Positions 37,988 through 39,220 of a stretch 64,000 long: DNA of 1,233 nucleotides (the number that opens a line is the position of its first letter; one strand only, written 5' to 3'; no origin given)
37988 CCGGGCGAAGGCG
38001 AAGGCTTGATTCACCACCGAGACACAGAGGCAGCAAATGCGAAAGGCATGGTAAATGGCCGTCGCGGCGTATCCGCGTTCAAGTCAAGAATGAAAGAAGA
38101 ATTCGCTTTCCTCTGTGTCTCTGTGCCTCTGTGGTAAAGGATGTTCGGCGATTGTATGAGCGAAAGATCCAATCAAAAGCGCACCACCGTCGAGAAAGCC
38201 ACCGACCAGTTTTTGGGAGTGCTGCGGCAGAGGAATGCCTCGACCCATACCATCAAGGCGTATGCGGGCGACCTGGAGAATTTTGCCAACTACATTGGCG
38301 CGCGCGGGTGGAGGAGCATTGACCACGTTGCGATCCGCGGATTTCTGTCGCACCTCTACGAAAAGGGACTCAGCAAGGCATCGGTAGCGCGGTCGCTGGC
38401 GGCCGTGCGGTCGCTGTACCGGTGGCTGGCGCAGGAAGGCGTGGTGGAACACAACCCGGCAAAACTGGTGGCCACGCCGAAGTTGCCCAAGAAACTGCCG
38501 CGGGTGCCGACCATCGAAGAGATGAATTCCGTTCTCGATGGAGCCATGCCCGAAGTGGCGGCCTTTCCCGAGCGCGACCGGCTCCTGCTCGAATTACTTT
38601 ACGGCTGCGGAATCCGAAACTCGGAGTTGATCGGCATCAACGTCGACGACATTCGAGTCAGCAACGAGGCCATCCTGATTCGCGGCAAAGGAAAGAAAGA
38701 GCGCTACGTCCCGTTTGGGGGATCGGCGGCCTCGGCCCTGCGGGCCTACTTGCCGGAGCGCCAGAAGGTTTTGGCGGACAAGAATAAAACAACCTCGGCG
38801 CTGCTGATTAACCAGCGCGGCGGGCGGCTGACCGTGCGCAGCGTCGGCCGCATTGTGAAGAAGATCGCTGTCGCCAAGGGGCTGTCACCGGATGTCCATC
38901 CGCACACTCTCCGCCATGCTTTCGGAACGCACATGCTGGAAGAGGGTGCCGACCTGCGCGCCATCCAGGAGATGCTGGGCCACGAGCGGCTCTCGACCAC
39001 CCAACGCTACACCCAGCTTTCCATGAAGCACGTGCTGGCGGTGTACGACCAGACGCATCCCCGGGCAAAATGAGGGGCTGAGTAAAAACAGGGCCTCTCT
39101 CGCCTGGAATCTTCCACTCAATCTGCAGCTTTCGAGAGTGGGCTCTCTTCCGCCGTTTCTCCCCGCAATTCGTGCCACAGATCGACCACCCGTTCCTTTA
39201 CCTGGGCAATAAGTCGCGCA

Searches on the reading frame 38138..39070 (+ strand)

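Call 23: search_protein_families(library=pfam, proteins=[window:38138-39070:+], max_evalue=0.0001)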
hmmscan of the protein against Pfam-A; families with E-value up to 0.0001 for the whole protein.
window:38138-39070:+ (311 aa): 3 families
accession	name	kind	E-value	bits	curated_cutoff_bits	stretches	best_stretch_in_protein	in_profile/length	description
PF00589.27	Phage_integrase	-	6.5e-46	156.7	27.1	1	138-297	17-171/172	Phage integrase family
PF02899.23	Phage_int_SAM_1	-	2.6e-20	72.9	22.3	1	23-101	2-83/83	Phage integrase, N-terminal SAM-like domain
PF13495.12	Phage_int_SAM_4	-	2.7e-09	37.7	27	1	23-100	3-81/85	Phage integrase, N-terminal SAM-like domain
